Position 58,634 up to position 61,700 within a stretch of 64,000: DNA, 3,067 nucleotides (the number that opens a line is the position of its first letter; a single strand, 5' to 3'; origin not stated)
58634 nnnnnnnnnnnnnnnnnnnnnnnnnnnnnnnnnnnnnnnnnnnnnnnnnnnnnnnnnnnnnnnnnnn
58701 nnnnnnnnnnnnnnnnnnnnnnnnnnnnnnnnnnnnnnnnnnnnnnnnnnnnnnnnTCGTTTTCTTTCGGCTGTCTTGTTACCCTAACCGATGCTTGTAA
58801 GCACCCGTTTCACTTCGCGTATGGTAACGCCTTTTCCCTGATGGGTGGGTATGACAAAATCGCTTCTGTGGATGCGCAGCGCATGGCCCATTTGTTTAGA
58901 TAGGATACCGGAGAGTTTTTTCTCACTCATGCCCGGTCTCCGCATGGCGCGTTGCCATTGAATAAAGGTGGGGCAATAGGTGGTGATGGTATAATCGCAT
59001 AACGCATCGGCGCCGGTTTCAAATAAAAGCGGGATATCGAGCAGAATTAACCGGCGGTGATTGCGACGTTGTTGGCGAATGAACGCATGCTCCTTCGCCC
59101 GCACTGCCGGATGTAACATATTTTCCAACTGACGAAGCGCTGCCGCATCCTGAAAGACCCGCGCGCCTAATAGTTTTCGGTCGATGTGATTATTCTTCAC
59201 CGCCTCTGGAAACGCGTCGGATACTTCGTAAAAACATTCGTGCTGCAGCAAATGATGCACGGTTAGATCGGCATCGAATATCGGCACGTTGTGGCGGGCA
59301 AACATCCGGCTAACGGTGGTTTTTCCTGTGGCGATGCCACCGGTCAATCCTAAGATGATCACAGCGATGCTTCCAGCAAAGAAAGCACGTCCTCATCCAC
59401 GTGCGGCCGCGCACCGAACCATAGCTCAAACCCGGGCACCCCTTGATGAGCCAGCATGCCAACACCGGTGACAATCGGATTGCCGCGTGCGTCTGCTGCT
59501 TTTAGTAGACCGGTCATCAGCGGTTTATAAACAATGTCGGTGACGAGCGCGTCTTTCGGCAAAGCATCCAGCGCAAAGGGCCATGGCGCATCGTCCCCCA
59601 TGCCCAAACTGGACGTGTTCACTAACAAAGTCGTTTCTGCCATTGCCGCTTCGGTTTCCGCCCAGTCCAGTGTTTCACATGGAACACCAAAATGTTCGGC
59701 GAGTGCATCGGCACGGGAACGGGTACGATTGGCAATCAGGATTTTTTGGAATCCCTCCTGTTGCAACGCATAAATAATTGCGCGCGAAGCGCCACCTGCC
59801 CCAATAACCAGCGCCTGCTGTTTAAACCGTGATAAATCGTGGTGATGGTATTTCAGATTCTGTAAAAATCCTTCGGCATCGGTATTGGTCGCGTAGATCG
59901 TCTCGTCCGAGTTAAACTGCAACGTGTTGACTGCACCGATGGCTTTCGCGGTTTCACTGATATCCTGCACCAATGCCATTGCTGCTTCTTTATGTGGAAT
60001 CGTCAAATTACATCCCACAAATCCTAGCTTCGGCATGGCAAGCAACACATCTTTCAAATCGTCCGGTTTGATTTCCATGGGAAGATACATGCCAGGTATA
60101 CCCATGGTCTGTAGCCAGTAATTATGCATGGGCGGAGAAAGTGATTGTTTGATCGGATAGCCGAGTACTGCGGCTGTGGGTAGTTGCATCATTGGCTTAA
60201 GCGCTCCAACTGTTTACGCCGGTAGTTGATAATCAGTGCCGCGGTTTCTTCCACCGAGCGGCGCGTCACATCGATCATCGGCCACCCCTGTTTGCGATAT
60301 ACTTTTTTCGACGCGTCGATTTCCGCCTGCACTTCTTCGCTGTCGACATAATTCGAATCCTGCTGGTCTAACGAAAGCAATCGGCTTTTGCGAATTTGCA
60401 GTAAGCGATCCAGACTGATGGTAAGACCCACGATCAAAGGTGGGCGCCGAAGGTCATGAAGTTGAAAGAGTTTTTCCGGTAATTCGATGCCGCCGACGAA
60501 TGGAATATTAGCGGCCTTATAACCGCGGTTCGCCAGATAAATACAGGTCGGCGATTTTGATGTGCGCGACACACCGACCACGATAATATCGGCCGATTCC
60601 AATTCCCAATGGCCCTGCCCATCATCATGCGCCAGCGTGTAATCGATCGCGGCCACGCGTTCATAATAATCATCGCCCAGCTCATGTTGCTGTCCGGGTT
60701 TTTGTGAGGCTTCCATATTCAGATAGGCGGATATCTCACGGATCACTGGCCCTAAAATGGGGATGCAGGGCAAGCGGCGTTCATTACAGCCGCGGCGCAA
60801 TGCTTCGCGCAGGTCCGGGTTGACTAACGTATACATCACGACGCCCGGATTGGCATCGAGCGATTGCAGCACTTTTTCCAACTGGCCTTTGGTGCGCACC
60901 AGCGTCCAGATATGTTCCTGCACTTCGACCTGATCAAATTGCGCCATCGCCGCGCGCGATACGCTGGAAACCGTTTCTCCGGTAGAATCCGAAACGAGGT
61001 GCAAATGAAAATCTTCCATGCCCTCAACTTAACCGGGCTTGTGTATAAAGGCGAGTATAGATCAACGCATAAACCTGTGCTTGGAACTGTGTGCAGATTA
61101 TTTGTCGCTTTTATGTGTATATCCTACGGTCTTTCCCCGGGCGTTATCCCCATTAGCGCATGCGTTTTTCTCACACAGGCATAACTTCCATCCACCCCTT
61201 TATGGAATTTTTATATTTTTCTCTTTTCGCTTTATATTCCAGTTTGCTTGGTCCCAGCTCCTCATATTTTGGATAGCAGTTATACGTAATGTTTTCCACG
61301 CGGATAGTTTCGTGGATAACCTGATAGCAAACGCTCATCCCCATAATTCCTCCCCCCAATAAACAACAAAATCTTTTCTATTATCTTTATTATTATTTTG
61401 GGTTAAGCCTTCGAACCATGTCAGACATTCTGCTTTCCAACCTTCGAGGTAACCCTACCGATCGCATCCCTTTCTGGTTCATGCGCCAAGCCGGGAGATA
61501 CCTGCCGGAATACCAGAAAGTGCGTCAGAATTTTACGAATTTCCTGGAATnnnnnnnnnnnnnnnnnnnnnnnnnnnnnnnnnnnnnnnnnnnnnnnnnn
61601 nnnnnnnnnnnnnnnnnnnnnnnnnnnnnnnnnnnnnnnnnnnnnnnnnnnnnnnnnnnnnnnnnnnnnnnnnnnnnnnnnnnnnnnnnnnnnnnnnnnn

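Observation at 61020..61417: Candidate chromosomal origin of replication between DUF299/PDRP and hemE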

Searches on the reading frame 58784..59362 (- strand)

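Call 4: search_protein_families(library=ncbifam, proteins=[window:58784-59362:-])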
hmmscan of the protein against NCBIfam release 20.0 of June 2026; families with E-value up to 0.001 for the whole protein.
window:58784-59362:- (192 aa): 3 families
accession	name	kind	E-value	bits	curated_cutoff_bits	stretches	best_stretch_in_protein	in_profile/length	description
TIGR00152.1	TIGR00152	equivalog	1.7e-38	132.4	65.55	1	3-172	1-174/188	dephospho-CoA kinase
NF002879.0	PRK03333.1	equivalog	3.6e-23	82.2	215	1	1-186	1-188/395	dephospho-CoA kinase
NF004018.0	PRK05480.1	equivalog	0.00012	21.6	180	1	1-184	6-188/210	uridine kinase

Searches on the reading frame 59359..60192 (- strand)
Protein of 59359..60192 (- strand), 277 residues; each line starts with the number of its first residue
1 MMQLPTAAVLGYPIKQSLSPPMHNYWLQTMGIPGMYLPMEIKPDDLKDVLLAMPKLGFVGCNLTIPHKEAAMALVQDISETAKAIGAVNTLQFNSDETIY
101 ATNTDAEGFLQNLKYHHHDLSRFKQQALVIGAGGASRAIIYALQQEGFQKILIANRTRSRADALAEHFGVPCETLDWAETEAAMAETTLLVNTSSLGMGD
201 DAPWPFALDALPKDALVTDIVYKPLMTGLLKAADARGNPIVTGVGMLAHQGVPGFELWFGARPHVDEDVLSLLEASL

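Call 4: search_protein_families(library=ncbifam, proteins=[window:59359-60192:-])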
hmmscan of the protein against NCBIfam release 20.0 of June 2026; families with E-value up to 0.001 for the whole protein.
window:59359-60192:- (277 aa): 21 families
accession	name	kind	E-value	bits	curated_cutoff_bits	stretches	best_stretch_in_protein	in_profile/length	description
NF001312.0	PRK00258.1-4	equivalog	1.2e-103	346.3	295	1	3-270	8-275/285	shikimate dehydrogenase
TIGR00507.1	aroE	equivalog_domain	2.2e-69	233.6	200.2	1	6-267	2-260/270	shikimate dehydrogenase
NF001319.0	PRK00258.3-3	equivalog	1.1e-67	228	252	1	9-266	11-264/279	shikimate dehydrogenase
NF001314.0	PRK00258.2-2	equivalog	1.3e-64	218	248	1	8-262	11-273/290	shikimate dehydrogenase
NF001310.0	PRK00258.1-2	equivalog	3.9e-55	187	221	1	8-274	6-273/279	shikimate dehydrogenase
NF001311.0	PRK00258.1-3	equivalog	4.4e-50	170.4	235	1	5-261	6-258/279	shikimate dehydrogenase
NF009201.0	PRK12549.1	subfamily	4.6e-48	163.8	235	1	8-265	11-273/286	shikimate dehydrogenase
NF001315.0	PRK00258.2-4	equivalog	1.2e-46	159.1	413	1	7-267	10-274/284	shikimate dehydrogenase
NF001316.0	PRK00258.2-5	equivalog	6.3e-46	156.8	247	1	8-262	5-247/263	shikimate dehydrogenase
NF001322.0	PRK00258.3-6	equivalog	1.2e-42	146.1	285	1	9-263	10-254/272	shikimate dehydrogenase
NF009200.0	PRK12548.1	subfamily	2.1e-42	145.5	432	1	8-266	13-281/289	shikimate dehydrogenase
NF001313.0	PRK00258.2-1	equivalog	7.8e-40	137.2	431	1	9-266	14-280/290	shikimate dehydrogenase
TIGR01809.1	Shik-DH-AROM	equivalog_domain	5.6e-39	134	196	1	7-261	8-271/282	shikimate dehydrogenase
NF009202.0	PRK12550.1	equivalog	2e-35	122.4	306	1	22-265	26-260/272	shikimate 5-dehydrogenase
NF010631.0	PRK14027.1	equivalog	5.8e-34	117.7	515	1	42-266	47-274/283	quinate/shikimate dehydrogenase (NAD+)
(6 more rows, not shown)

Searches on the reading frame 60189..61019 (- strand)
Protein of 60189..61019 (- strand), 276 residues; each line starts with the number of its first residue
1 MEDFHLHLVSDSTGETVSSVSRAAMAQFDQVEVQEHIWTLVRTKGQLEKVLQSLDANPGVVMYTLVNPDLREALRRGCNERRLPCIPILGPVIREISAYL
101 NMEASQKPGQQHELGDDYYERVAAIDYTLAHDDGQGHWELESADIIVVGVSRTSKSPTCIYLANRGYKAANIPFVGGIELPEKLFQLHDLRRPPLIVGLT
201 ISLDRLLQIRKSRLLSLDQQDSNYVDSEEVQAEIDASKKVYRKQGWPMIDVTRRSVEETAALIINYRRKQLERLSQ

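Call 4: search_protein_families(library=ncbifam, proteins=[window:60189-61019:-])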
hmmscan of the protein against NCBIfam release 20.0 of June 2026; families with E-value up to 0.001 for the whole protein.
window:60189-61019:- (276 aa): 2 families
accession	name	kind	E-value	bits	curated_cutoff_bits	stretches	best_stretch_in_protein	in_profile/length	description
NF003742.0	PRK05339.1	subfamily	3.4e-99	331.9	225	1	2-270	4-266/270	pyruvate, phosphate dikinase/phosphoenolpyruvate synthase regulator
NF049928.1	PEPSynRegPpsR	equivalog_domain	1.9e-49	168.4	350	1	6-266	6-265/272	posphoenolpyruvate synthetase regulatory kinase/phosphorylase PpsR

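Call 38: list_cluster_members(proteins=[P0001, window:60189-61019:-, window:58076-58756:-])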
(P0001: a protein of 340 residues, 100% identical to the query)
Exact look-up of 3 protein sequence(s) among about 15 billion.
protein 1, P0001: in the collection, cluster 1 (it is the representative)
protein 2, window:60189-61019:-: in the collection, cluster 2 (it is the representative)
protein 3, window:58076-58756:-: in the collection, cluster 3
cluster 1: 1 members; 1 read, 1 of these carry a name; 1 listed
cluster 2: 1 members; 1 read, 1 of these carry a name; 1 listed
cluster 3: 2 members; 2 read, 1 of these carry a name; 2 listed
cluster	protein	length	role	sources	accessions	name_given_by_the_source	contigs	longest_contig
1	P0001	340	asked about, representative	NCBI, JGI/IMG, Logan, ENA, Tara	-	strand:+ start:3982 stop:5004 length:1023 start_codon:yes stop_codon:yes ...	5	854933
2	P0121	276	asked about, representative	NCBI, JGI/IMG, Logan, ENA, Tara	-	strand:- start:2753 stop:3583 length:831 start_codon:yes stop_codon:yes gene_type:complete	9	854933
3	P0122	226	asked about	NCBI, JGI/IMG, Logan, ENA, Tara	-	strand:- start:640 stop:1320 length:681 start_codon:yes stop_codon:yes gene_type:complete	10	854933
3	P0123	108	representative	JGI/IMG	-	-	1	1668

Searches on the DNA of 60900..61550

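Call 30: search_rna_families(source=window, start=60900, end=61550, threshold=evalue, max_evalue=1)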
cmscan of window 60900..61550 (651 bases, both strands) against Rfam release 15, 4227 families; matches with E-value up to 1: 0.
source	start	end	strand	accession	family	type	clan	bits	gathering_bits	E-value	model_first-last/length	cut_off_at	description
